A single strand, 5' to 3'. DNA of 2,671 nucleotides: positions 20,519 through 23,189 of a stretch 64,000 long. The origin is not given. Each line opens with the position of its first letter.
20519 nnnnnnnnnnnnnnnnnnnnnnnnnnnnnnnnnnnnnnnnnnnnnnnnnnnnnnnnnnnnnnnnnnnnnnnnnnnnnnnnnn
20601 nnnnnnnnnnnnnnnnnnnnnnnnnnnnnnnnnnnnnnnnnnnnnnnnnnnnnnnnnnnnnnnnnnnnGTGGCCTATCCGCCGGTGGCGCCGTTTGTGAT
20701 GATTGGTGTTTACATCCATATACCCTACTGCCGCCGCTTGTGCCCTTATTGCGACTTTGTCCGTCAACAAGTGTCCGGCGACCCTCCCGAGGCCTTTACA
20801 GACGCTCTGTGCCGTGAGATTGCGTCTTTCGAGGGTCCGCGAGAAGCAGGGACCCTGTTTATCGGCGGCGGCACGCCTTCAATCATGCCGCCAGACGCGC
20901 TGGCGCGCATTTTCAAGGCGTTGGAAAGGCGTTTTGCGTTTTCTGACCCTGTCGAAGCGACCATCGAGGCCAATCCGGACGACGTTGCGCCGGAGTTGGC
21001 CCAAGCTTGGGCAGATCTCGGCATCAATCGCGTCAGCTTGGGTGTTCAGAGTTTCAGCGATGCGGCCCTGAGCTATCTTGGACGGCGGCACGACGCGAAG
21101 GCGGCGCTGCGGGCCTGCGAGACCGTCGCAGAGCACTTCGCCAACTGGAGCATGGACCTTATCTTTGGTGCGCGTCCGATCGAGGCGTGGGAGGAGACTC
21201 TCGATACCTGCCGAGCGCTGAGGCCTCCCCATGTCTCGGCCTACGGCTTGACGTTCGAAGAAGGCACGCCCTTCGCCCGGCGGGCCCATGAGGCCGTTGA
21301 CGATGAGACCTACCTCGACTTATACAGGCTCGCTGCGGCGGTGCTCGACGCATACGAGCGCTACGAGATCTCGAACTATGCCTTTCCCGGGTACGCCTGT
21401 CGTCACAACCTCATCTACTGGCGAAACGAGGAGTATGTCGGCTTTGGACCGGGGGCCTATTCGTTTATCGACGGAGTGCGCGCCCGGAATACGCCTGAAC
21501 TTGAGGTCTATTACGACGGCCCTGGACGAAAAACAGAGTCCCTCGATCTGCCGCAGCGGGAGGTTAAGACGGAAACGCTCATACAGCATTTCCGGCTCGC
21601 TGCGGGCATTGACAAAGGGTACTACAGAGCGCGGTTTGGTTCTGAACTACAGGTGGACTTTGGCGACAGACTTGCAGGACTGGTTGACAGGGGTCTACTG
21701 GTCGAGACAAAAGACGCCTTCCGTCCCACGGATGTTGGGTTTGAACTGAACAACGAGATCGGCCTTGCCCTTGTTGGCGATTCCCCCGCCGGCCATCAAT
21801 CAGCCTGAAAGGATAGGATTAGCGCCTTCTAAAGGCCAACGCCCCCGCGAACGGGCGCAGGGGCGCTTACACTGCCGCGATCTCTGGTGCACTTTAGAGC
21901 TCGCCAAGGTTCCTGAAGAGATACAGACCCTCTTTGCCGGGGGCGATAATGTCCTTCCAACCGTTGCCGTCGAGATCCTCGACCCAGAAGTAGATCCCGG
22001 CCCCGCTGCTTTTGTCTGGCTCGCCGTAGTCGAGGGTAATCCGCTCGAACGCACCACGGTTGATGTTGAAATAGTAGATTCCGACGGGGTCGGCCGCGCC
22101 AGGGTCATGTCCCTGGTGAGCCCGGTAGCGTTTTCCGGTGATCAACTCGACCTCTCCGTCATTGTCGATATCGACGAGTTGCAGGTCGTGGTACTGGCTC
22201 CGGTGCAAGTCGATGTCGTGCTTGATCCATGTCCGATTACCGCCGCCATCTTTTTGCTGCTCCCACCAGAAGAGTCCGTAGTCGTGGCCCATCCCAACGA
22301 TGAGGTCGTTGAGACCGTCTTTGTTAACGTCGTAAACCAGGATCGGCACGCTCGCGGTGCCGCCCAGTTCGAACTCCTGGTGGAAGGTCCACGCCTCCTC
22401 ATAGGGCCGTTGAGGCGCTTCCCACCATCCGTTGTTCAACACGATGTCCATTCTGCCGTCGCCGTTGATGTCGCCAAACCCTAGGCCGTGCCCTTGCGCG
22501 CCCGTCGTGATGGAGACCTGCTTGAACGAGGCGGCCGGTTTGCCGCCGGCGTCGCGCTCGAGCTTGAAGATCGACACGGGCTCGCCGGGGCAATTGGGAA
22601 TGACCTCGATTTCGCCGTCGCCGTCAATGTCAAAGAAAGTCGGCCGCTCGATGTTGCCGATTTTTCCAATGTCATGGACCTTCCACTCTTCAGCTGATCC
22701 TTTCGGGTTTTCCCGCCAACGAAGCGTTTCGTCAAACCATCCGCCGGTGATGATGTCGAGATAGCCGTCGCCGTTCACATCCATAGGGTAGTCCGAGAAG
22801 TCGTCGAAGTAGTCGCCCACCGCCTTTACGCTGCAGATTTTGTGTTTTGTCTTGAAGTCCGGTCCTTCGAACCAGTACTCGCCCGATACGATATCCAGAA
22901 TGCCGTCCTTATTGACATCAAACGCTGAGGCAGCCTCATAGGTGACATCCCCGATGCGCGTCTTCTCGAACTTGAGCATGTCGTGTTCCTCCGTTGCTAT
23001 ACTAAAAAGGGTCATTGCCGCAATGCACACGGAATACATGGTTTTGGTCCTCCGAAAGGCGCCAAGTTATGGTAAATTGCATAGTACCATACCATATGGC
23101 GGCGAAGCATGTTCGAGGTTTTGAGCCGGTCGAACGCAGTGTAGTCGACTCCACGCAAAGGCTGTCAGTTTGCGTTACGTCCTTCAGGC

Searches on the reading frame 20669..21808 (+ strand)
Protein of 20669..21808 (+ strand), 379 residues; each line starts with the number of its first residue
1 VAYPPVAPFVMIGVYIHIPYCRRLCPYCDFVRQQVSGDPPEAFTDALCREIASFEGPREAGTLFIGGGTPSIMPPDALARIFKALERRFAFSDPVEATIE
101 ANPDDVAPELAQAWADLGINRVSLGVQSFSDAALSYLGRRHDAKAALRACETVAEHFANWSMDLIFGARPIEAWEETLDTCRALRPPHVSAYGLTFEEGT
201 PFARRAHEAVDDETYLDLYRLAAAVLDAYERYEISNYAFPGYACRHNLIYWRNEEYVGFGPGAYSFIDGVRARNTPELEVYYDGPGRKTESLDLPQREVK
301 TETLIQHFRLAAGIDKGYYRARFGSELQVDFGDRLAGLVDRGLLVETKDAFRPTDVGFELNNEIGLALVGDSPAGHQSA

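Call 63: search_protein_families(library=pfam, proteins=[window:20669-21808:+], max_evalue=0.00001)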
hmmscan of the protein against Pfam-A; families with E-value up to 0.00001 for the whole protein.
window:20669-21808:+ (379 aa): 2 families
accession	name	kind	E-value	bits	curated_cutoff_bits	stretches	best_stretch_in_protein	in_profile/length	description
PF04055.27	Radical_SAM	-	8.8e-21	75.2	29.5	1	15-179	1-164/166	Radical SAM superfamily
PF06969.22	HemN_C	-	1.2e-07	32.2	24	1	295-358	2-65/67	HemN C-terminal domain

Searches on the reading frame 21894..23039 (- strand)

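Call 63: search_protein_families(library=pfam, proteins=[window:21894-23039:-], max_evalue=0.00001)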
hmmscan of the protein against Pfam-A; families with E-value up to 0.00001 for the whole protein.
window:21894-23039:- (381 aa): 3 families
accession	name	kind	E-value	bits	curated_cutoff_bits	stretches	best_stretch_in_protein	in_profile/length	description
PF13517.12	FG-GAP_3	-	4.8e-30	104.4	26.9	2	87-147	1-60/61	FG-GAP-like repeat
PF01839.29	FG-GAP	-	6e-14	52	22.1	0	183-205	2-24/37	FG-GAP repeat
PF00404.24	Dockerin_1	-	8.6e-06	26.3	22.9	0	183-198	30-45/57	Dockerin type I domain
